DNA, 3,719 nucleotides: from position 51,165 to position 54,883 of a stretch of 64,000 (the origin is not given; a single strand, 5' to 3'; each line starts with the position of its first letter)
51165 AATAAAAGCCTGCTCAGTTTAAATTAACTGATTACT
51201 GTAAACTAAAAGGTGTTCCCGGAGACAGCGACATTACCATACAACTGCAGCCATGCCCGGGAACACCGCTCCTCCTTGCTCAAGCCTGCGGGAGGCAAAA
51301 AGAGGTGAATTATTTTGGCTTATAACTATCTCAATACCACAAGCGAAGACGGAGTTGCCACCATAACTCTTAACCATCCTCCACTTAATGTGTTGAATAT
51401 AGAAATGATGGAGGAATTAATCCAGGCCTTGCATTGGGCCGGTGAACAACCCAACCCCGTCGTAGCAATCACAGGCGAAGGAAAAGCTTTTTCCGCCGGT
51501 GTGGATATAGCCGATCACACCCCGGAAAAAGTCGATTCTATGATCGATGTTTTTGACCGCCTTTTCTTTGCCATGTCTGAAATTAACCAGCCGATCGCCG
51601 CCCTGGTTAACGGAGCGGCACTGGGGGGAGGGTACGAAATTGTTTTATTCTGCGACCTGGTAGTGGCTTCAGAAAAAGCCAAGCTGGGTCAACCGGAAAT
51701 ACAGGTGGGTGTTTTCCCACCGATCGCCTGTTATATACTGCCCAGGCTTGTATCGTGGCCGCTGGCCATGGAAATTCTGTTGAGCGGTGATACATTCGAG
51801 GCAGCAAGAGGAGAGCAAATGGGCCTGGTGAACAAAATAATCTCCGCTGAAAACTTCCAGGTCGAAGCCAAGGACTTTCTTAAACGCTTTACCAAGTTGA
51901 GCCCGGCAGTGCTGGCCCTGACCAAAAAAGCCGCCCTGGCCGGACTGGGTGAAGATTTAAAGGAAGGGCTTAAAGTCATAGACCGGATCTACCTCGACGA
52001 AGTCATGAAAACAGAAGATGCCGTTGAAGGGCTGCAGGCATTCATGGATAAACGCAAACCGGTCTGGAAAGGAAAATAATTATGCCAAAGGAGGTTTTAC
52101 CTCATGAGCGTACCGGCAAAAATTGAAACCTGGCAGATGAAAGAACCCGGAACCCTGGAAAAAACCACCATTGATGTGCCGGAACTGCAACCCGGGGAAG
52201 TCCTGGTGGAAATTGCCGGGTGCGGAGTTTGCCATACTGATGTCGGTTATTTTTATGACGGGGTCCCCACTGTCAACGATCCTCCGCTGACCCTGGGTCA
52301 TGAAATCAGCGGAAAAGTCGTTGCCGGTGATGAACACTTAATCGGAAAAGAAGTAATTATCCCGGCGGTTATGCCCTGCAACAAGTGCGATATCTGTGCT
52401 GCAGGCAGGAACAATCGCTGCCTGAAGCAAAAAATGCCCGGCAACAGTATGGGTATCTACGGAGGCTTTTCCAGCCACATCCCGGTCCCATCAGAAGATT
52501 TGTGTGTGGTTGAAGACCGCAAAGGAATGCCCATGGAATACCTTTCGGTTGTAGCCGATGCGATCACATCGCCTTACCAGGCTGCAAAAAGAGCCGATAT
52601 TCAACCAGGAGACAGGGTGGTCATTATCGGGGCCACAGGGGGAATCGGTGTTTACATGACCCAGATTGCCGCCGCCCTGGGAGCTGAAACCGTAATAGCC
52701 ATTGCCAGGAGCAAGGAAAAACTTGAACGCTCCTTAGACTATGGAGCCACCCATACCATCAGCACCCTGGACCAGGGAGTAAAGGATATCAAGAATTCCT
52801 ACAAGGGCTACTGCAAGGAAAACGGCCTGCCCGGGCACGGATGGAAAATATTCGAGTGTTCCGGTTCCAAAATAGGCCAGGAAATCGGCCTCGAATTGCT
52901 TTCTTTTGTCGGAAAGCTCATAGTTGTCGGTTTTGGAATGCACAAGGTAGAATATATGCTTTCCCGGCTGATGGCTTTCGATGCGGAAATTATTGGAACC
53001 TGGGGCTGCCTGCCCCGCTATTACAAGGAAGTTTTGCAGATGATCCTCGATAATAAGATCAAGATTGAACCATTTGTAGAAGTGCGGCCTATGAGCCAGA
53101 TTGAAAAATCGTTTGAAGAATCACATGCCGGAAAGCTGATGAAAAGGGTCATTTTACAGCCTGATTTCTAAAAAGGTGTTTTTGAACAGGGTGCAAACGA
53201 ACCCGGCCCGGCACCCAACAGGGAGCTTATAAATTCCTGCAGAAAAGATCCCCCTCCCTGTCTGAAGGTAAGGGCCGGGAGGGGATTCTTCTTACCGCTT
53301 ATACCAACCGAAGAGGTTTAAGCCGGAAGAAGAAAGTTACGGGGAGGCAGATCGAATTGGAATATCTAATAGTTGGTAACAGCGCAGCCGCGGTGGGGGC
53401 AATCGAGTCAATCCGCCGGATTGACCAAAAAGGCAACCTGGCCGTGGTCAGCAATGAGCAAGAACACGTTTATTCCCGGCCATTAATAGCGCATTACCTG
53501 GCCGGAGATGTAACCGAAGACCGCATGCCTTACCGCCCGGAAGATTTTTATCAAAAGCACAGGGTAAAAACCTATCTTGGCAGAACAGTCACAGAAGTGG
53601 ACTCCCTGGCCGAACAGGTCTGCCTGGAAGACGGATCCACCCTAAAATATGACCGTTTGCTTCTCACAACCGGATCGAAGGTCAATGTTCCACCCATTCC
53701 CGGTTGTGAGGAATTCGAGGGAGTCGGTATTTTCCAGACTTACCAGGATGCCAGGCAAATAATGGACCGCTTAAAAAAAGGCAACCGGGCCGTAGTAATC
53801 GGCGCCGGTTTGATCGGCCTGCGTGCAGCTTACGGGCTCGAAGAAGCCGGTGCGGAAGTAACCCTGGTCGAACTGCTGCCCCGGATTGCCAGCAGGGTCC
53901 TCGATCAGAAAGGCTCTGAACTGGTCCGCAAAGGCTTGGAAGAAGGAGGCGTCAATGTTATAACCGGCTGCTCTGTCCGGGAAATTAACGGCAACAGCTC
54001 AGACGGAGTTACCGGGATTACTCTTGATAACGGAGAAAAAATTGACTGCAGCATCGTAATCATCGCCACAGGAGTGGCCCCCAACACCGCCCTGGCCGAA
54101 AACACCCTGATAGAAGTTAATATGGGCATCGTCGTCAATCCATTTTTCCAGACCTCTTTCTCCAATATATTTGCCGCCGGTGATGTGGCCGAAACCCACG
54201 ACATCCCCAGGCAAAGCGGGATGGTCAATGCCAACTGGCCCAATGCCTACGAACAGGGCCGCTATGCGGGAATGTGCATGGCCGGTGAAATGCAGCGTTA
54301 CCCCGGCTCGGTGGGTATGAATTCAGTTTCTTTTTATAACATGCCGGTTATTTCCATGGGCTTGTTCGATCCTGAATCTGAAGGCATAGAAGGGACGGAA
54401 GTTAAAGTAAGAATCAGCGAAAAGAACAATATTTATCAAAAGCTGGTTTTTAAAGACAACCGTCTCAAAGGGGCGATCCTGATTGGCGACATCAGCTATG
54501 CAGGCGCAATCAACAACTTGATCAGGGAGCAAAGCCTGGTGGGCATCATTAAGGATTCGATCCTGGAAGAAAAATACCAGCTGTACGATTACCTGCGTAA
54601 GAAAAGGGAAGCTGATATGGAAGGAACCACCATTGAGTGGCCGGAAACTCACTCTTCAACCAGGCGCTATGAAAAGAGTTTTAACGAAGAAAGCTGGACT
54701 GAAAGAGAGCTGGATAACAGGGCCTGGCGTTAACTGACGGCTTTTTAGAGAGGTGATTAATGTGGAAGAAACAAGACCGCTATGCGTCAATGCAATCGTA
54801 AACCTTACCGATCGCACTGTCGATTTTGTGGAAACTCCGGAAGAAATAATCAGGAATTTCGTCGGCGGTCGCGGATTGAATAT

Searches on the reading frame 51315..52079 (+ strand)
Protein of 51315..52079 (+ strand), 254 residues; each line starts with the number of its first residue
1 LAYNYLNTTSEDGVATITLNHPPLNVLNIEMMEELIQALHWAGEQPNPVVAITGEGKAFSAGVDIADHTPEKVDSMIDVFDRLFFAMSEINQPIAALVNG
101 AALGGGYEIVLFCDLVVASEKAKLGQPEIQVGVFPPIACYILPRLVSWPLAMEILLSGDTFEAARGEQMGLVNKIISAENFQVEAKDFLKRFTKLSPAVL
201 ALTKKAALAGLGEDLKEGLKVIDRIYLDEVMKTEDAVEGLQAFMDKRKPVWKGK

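Call 21: search_protein_families(library=pfam, proteins=[window:51315-52079:+])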
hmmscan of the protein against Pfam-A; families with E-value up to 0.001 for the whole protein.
window:51315-52079:+ (254 aa): 2 families
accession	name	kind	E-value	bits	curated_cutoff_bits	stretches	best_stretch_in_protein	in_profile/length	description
PF00378.25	ECH_1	-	1e-51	176.1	27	1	11-253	3-250/251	Enoyl-CoA hydratase/isomerase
PF16113.10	ECH_2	-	1.8e-27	97.2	27.2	1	15-182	2-178/335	Enoyl-CoA hydratase/isomerase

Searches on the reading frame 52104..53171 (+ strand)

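Call 21: search_protein_families(library=pfam, proteins=[window:52104-53171:+])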
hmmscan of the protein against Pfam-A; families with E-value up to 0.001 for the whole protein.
window:52104-53171:+ (355 aa): 2 families
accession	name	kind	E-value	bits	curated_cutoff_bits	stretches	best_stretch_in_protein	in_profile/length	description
PF08240.17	ADH_N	-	3.3e-21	75.9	23.5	1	29-135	1-101/104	Alcohol dehydrogenase GroES-like domain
PF00107.32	ADH_zinc_N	-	3.4e-19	69.5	31.8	1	180-314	1-127/129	Zinc-binding dehydrogenase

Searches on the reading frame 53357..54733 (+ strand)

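Call 21: search_protein_families(library=pfam, proteins=[window:53357-54733:+])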
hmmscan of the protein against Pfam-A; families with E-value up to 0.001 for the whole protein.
window:53357-54733:+ (458 aa): 11 families
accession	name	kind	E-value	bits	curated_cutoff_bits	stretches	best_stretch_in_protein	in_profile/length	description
PF07992.20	Pyr_redox_2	-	7e-58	196.8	26.1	1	2-301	2-291/291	Pyridine nucleotide-disulphide oxidoreductase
PF00070.33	Pyr_redox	-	3.2e-18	66.5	22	1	144-224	1-80/82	Pyridine nucleotide-disulphide oxidoreductase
PF18267.7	Rubredoxin_C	-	9.7e-13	48.3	25.9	1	325-392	6-69/70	Rubredoxin NAD+ reductase C-terminal domain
PF01266.30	DAO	-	3.7e-10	40.3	27.9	1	145-172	2-29/353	FAD dependent oxidoreductase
PF13738.12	Pyr_redox_3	-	7.1e-08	32.5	30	1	78-275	104-305/305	Pyridine nucleotide-disulphide oxidoreductase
PF03486.20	HI0933_like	-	6.1e-07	29.6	50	0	145-181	3-39/244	HI0933-like protein Rossmann domain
PF01593.30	Amino_oxidase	-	3.3e-05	23.8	19.8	0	185-241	201-257/443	Flavin containing amine oxidoreductase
PF01134.28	GIDA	-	8.7e-05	22.2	22.1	0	146-171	3-28/391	Glucose inhibited division protein A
PF00890.30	FAD_binding_2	-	9.7e-05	22.2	20.4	1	145-176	2-33/414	FAD binding domain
PF13450.12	NAD_binding_8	-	0.00016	22.3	21.9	1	147-180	1-34/68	NAD(P)-binding Rossmann-like domain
PF13454.12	NAD_binding_9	-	0.00066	20.1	21.8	0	37-107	88-154/155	FAD-NAD(P)-binding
